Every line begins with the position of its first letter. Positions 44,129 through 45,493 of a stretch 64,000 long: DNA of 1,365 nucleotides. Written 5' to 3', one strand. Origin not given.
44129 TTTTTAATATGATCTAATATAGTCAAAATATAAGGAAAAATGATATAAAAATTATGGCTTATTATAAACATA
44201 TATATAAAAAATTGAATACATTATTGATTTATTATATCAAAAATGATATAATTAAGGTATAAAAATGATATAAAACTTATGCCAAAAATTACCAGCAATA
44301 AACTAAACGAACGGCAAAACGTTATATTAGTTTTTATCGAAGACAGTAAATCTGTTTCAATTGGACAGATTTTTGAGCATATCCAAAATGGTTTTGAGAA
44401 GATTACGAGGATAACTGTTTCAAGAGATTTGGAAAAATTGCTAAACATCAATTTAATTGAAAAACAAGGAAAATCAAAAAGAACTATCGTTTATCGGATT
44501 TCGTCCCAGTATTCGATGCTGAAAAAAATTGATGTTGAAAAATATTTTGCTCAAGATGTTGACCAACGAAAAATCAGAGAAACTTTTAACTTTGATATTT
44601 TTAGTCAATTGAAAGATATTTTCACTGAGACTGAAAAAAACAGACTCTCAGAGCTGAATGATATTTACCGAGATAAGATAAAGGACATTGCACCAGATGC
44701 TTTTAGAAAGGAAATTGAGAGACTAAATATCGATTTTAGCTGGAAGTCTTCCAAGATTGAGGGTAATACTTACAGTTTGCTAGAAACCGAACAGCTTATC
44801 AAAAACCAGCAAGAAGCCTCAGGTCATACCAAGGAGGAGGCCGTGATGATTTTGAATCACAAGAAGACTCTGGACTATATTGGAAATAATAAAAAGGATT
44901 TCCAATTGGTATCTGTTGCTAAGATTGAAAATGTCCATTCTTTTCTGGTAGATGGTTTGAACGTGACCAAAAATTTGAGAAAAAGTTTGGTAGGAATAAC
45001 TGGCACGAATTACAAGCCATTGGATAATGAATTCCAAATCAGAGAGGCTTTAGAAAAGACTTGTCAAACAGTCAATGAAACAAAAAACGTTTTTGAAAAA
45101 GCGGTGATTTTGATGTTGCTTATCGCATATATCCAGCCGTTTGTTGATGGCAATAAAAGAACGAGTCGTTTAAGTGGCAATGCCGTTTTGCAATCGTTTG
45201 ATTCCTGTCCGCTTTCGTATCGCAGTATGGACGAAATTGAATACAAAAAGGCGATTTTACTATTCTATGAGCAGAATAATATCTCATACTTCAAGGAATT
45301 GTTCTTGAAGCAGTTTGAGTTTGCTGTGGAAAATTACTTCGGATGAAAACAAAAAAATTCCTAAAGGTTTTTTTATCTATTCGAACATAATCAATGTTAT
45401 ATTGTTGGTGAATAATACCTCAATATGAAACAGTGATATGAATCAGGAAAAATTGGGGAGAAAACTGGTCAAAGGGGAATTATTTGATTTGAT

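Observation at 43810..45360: Low-GC islet next to the 16S gene carrying an HTH-Fic protein with a degenerate catalytic motif and upstream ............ repeats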

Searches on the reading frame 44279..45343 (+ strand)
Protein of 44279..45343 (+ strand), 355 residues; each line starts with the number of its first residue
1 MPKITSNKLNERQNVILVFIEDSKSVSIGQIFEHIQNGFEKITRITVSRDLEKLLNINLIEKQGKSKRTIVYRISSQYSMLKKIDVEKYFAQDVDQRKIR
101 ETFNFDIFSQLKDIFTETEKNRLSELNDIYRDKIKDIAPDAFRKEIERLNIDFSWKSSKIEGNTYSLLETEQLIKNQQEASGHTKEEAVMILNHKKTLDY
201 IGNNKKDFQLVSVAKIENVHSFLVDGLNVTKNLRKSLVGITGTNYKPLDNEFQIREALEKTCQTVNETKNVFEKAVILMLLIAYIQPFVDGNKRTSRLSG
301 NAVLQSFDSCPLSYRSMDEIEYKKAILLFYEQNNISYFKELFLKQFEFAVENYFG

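Call 6: search_protein_families(library=pfam, proteins=[window:44279-45343:+], max_evalue=0.01)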
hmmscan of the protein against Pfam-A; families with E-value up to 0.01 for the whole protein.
window:44279-45343:+ (355 aa): 2 families
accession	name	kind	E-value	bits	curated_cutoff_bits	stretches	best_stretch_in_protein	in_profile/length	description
PF02661.23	Fic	-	1.3e-13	52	24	1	212-304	3-93/93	Fic/DOC family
PF01316.27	Arg_repressor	-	0.0044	17.2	27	1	10-60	4-54/70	Arginine repressor, DNA binding domain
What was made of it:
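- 44279..45346 (+): CDS for the wHTH-Fic(Gln/Lys) protein, 355 aa. Pfam Fic (call 6).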

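Call 10: find_homologous_proteins(query=window:44279-45343:+)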
Query window:44279-45343:+ (355 aa): 8000 proteins with E <= 0.001 among 8000 candidates; the best 120 are listed.
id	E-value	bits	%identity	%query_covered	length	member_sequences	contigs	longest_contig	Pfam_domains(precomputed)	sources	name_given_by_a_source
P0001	4.4e-224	760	100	100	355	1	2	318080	PF02661.24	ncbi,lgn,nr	ncbi:MAG: Fic family protein [Candidatus Moranbacteria bacterium]|nr:Fic family protein [Candidatus 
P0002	2.6e-200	682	89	100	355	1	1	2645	PF02661.24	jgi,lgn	-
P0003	2.1e-196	670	87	100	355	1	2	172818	PF02661.24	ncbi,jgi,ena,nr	ncbi:MAG TPA: Fic family protein [Candidatus Moranbacteria bacterium]|nr:Fic family protein [Candida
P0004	6.6e-196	668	87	100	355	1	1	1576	PF02661.24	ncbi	-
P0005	4.1e-195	665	87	100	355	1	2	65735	PF02661.24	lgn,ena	-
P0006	4.2e-195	665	86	100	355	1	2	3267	PF02661.24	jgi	-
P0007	3.2e-192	656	85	100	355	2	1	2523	PF02661.24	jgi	jgi:Fic family protein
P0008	3.7e-192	656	85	100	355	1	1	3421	PF02661.24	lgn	-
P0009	4.5e-192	655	87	100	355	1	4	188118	PF02661.24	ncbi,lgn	ncbi:MAG: Fic family protein [Candidatus Moraniibacteriota bacterium]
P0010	7.6e-191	651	83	100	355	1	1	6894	PF02661.24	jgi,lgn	jgi:Fic family protein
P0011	1.6e-190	650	85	100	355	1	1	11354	PF01316.28,PF02661.24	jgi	jgi:Fic family protein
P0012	4.1e-190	649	84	100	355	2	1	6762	PF02661.24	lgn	-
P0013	4.1e-190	649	84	100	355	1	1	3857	PF02661.24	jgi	jgi:Fic family protein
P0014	1.7e-189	647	84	100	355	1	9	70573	PF02661.24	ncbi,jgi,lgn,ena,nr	ncbi:MAG TPA: cell filamentation protein Fic [Candidatus Moranbacteria bacterium]|nr:cell filamentat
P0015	1.9e-189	647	84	100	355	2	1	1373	PF02661.24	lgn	-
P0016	3.0e-189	646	85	100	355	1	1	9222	PF02661.24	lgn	-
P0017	3.9e-189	646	83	100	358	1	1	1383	PF02661.24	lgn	-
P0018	4.8e-189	645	83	100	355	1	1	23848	PF02661.24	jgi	jgi:Fic family protein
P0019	9.7e-189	644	84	100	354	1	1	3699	PF01316.28,PF02661.24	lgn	-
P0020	2.1e-186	637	82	100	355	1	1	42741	PF02661.24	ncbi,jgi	ncbi:MAG: Fic family protein [Parcubacteria group bacterium]|jgi:Fic family protein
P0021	3.5e-186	636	83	100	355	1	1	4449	PF02661.24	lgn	-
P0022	7.3e-186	635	84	100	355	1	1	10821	PF02661.24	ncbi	-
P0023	8.2e-186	635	82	100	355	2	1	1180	PF02661.24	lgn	-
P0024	1.1e-184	631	81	100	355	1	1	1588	PF02661.24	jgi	jgi:Fic family protein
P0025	2.6e-184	630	81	100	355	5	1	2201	PF02661.24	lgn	-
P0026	2.6e-184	630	81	100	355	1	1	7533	PF02661.24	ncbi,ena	-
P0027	3.0e-184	630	82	99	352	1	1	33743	PF02661.24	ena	-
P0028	5.4e-184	629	81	99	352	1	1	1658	PF02661.24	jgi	jgi:Fic family protein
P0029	7.1e-183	625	80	100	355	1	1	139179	PF02661.24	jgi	jgi:Fic family protein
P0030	1.0e-182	625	83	99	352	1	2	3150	PF02661.24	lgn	-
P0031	3.3e-182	623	80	100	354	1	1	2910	PF02661.24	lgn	-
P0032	9.4e-182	621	80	99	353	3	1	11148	PF02661.24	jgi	jgi:Fic family protein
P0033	2.5e-181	620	80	99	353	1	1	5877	PF02661.24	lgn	-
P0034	3.5e-181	620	80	100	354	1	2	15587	PF02661.24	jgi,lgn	jgi:Fic family protein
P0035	4.5e-181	619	79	100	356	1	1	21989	PF02661.24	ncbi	-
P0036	6.6e-181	619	81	99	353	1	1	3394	PF02661.24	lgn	-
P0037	8.0e-181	618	81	100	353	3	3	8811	PF02661.24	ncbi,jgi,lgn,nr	ncbi:cell filamentation protein Fic [bacterium]|nr:MAG: cell filamentation protein Fic [bacterium]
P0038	1.0e-180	618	80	99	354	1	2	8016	PF08220.19,PF02661.24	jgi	-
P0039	1.4e-180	618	79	99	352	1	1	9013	PF02661.24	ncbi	-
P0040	2.1e-180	617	81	98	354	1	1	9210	PF02661.24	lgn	-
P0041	5.2e-180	616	80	100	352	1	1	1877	PF02661.24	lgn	-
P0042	5.5e-180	616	78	99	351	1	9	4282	PF02661.24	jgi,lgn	jgi:Fic family protein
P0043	6.6e-180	615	78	100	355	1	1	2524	PF02661.24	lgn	-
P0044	1.3e-179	614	80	100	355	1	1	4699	PF02661.24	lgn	-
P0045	2.6e-179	613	81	98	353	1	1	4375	PF02661.24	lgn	-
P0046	2.9e-179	613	81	98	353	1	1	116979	PF02661.24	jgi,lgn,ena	-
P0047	5.5e-179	612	81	98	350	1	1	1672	PF02661.24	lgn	-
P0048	5.6e-179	612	80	99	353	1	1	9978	PF02661.24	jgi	jgi:Fic family protein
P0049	6.5e-179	612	79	99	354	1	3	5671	PF02661.24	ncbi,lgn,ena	-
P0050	7.7e-179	612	79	99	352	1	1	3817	PF02661.24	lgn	-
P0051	7.9e-179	612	80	99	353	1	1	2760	PF02661.24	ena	-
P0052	1.0e-178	611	79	99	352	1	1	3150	PF02661.24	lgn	-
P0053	1.1e-178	611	79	99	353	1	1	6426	PF01316.28,PF02661.24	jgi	jgi:Fic family protein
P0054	1.6e-178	611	78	100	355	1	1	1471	PF02661.24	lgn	-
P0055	1.8e-178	611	79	100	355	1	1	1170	PF02661.24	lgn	-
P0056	2.6e-178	610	80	99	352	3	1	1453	PF02661.24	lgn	-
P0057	3.2e-178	610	80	99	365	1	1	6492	PF02661.24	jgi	jgi:Fic family protein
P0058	4.7e-178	609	79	100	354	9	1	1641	PF02661.24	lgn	-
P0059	7.4e-178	609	80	99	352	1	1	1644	PF02661.24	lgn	-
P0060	7.6e-178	609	81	99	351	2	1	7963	PF02661.24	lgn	-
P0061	1.3e-177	608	79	99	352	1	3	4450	PF02661.24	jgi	jgi:Fic family protein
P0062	1.9e-177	607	79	100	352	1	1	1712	PF02661.24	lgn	-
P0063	2.2e-177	607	78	99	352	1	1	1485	PF02661.24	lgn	-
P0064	2.5e-177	607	79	99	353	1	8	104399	PF02661.24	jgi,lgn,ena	jgi:Fic family protein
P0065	3.3e-177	606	78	99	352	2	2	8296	PF02661.24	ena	-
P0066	3.7e-177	606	79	99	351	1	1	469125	PF02661.24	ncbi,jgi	ncbi:MAG: Fic family protein [Parcubacteria group bacterium]|jgi:Fic family protein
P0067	4.0e-177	606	80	98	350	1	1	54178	PF02661.24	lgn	-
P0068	4.5e-177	606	78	99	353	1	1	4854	PF02661.24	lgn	-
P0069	6.2e-177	606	78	99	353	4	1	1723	PF01316.28,PF02661.24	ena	-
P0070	1.6e-176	604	79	99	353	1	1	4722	PF02661.24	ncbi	-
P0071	1.7e-176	604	77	100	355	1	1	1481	PF02661.24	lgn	-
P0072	1.8e-176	604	79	99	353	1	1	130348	PF02661.24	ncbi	-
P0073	1.9e-176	604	78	100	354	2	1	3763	PF02661.24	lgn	-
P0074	1.9e-176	604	79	100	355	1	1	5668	PF02661.24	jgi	jgi:Fic family protein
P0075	2.0e-176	604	77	99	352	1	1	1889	PF02661.24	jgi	-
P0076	2.5e-176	604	78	99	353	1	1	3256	PF02661.24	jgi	jgi:Fic family protein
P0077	2.7e-176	603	77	99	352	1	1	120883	PF02661.24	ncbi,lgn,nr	ncbi:MAG: cell filamentation protein Fic [Candidatus Moranbacteria bacterium]|nr:cell filamentation 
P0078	3.2e-176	603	79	100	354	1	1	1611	PF02661.24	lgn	-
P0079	4.3e-176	603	77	99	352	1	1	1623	PF02661.24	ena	-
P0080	4.5e-176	603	78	99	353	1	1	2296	PF02661.24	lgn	-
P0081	5.0e-176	603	78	99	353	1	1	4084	PF02661.24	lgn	-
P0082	6.2e-176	602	78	100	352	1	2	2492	PF02661.24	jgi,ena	-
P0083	6.6e-176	602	79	100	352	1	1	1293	PF02661.24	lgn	-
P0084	7.0e-176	602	76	99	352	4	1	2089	PF08220.19,PF02661.24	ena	-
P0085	8.5e-176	602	77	99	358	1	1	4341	PF02661.24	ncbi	-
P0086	1.1e-175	601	77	99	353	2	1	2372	PF02661.24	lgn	-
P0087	1.3e-175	601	77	100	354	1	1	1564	PF02661.24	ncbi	-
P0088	2.0e-175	601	77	99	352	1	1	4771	PF08220.19,PF02661.24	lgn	-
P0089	2.9e-175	600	77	99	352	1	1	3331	PF01316.28,PF02661.24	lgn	-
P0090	3.6e-175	600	79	100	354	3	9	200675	PF02661.24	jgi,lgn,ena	-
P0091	3.9e-175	600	78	99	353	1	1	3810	PF02661.24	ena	-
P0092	4.0e-175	600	76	99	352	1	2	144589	PF08220.19,PF02661.24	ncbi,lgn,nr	ncbi:MAG: Fic family protein [Candidatus Moranbacteria bacterium]|nr:Fic family protein [Candidatus 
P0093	4.5e-175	599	79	100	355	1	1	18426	PF02661.24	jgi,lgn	jgi:Fic family protein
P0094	6.9e-175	599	77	99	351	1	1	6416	PF02661.24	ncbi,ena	-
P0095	7.3e-175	599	77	99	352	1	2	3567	PF01316.28,PF02661.24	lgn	-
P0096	8.6e-175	599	78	99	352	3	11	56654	PF01316.28,PF02661.24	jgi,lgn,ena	jgi:Fic family protein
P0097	9.6e-175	598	78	100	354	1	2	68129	PF02661.24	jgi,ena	jgi:Fic family protein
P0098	1.2e-173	595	77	99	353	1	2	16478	PF02661.24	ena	-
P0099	1.2e-173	595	78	99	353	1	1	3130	PF02661.24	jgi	jgi:Fic family protein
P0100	2.1e-173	594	79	98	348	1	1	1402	PF02661.24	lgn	-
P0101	6.3e-173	592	78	99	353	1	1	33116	PF02661.24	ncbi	-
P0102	1.0e-171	588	78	98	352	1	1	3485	PF02661.24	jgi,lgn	jgi:Fic family protein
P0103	1.4e-171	588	78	98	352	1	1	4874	PF02661.24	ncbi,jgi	ncbi:MAG: Fic family protein [Parcubacteria group bacterium]|jgi:Fic family protein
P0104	1.5e-171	588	78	98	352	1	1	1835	PF02661.24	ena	-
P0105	3.3e-171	587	77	98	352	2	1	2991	PF08220.19,PF02661.24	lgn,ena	-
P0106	1.6e-170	585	76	100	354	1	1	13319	PF02661.24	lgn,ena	-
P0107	1.8e-170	584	76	99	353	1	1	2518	PF02661.24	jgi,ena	-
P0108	2.0e-170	584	75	99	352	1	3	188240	PF02661.24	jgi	jgi:Fic family protein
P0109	2.1e-170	584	76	98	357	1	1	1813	PF02661.24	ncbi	-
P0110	2.5e-170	584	78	99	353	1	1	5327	PF02661.24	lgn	-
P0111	4.1e-170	583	77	98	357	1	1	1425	PF02661.24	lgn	-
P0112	4.9e-170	583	76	98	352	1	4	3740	PF02661.24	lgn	-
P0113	5.7e-170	583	77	98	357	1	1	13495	PF02661.24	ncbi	-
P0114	8.5e-170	582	75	100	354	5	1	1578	PF02661.24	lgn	-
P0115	1.3e-169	582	76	99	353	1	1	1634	PF01316.28,PF02661.24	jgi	jgi:Fic family protein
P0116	1.5e-169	581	75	99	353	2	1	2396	PF02661.24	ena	-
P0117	4.0e-168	577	77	98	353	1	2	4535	PF02661.24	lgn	-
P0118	5.5e-168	576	74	98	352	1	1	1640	PF02661.24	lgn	-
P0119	1.4e-167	575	75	98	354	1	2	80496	PF02661.24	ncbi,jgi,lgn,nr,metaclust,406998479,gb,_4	ncbi:MAG: hypothetical protein ACD_11C00017G0004 [uncultured bacterium]|nr:MAG: hypothetical protein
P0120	1.7e-167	575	75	99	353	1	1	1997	PF02661.24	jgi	jgi:Fic family protein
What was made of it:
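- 44279..45346 (+): 100% match to an NCBI 'Fic family protein', Candidatus Moranbacteria (call 10).
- The best non-self hit is 89% and the 120th is 75% (call 10).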

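Call 11: search_solved_structures(query=window:44279-45343:+, max_evalue=1, show_alignments=3)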
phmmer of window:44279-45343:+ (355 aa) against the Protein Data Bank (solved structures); distinct sequences matched with E-value up to 1: 19.
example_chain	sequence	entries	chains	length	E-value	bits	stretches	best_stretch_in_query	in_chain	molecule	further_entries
6i7j_A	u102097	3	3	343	9.8e-09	38.1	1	140-325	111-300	Adenosine monophosphate-protein transferase FICD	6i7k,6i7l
6i7h_A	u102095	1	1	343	1.3e-08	37.6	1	140-325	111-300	Adenosine monophosphate-protein transferase FICD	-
6i7g_A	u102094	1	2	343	1.3e-08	37.6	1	140-325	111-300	Adenosine monophosphate-protein transferase FICD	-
7b7z_A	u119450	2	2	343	1.3e-08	37.6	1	140-325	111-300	Protein adenylyltransferase FICD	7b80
4u04_A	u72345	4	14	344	1.3e-08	37.6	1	140-325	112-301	Adenosine monophosphate-protein transferase FICD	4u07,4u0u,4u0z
6i7i_A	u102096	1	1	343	1.8e-08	37.2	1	140-325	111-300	Adenosine monophosphate-protein transferase FICD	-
6zmd_B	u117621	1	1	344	6.4e-08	35.4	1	140-326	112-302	Protein adenylyltransferase FICD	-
9yz5_A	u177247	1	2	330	1.1e-07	34.6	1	140-324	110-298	Protein adenylyltransferase FICD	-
4u0s_A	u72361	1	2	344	1.3e-07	34.4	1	140-325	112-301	Adenosine monophosphate-protein transferase FICD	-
5jj6_A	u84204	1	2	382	3e-05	26.6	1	122-354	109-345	Adenosine monophosphate-protein transferase FICD homolog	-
5jj7_A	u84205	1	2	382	0.00028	23.4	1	123-354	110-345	Adenosine monophosphate-protein transferase FICD homolog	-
3cuc_A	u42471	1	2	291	0.0047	19.4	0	133-184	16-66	Protein of unknown function with a Fic domain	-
5hvq_D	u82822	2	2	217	0.024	17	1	129-183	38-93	Melanoma-associated antigen G1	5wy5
9lwi_E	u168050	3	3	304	0.047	16.1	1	129-183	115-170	Non-structural maintenance of chromosomes element 3 homolog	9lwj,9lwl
8q4d_E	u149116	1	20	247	0.058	15.8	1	44-112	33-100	Insertion sequence IS5376 putative ATP-binding protein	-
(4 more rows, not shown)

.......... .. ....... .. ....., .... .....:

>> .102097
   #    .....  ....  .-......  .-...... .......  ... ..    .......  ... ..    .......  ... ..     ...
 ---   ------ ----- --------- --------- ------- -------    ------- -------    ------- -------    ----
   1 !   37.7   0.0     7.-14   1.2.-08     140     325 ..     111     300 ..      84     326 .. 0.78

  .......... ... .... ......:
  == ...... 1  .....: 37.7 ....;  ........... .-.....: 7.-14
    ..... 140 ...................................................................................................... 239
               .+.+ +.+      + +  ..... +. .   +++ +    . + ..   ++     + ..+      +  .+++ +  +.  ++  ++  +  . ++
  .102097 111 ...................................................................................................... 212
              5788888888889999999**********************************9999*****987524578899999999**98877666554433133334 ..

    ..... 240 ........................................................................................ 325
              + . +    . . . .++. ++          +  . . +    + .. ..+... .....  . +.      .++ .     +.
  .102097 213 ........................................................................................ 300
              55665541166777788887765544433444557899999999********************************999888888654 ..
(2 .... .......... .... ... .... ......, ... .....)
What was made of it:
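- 44747..44767 (+): Alpha-inh-like motif SSKIEGN (S157-N163, with E161 and G162 invariant). Aligned to FICD TVAIEGN (call 11).
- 45134..45169 (+): Active-site loop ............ (Q286-R297). Aligned to FICD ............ (call 11).
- On Canonical AMPylating Fic enzymes: Q286 aligns to the FICD catalytic His and K293 to the second Gly (call 11).
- Checked: The HMMER alignment to human FICD places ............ on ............, so His->Gln and Gly->Lys are real (call 11).
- The FICD alignment establishes the substitutions (call 11).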

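Call 14: find_encoding_contigs(protein=P0003, flank=6000, max_places=2)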
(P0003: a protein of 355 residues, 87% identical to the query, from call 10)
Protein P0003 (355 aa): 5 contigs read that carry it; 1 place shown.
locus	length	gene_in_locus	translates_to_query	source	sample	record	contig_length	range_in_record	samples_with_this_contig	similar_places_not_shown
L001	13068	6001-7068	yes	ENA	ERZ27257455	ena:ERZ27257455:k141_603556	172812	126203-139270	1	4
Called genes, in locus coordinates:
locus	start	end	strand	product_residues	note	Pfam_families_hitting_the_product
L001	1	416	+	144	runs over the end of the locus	-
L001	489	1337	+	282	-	PF02899:Phage_int_SAM_1, PF13102:Phage_int_SAM_5 (faint), PF13495:Phage_int_SAM_4, PF16795:Phage_integr_3 (faint), PF00589:Phage_integrase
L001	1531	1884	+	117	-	-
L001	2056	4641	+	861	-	PF07693:KAP_NTPase, PF13401:AAA_22 (faint), PF25199:nSTAND_NTPase5 (faint)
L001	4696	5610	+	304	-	PF02899:Phage_int_SAM_1 (weak), PF00589:Phage_integrase, PF16795:Phage_integr_3 (faint)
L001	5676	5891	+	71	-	PF24749:DUF7695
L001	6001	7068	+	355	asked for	PF02661:Fic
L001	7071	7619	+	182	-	PF00293:NUDIX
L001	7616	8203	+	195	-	PF00702:Hydrolase, PF13419:HAD_2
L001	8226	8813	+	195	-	PF00149:Metallophos, PF12850:Metallophos_2, PF14582:Metallophos_3 (faint)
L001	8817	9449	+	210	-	PF03575:Peptidase_S51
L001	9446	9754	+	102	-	-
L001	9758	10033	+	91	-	PF04266:ASCH (weak), PF12961:DUF3850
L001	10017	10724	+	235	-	PF02578:Cu-oxidase_4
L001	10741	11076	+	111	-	PF01588:tRNA_bind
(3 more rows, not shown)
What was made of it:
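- One homologue lies beside two integrases and a KAP NTPase (call 14).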

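Call 15: find_encoding_contigs(protein=P0066, flank=6000, max_places=2)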
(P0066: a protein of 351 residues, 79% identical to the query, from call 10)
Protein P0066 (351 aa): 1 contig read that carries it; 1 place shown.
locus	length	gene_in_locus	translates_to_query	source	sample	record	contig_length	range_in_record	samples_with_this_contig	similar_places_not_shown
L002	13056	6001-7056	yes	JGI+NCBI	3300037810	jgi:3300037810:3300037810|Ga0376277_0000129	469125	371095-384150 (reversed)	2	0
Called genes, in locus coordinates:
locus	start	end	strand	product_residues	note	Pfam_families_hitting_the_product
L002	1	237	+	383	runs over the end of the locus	-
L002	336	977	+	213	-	-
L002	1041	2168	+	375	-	PF02675:AdoMet_dc, PF17284:Spermine_synt_N (weak), PF01564:Spermine_synth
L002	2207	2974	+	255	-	PF17284:Spermine_synt_N, PF01564:Spermine_synth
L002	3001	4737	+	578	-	PF00664:ABC_membrane, PF00005:ABC_tran, PF02463:SMC_N (faint)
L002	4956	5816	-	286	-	-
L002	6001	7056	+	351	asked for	PF02661:Fic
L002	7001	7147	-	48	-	-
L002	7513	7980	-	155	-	PF00293:NUDIX, PF22327:Nudt16-like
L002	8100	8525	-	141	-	PF00293:NUDIX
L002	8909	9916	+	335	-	-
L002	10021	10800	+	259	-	-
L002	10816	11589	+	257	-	-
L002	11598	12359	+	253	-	-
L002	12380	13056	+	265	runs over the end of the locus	-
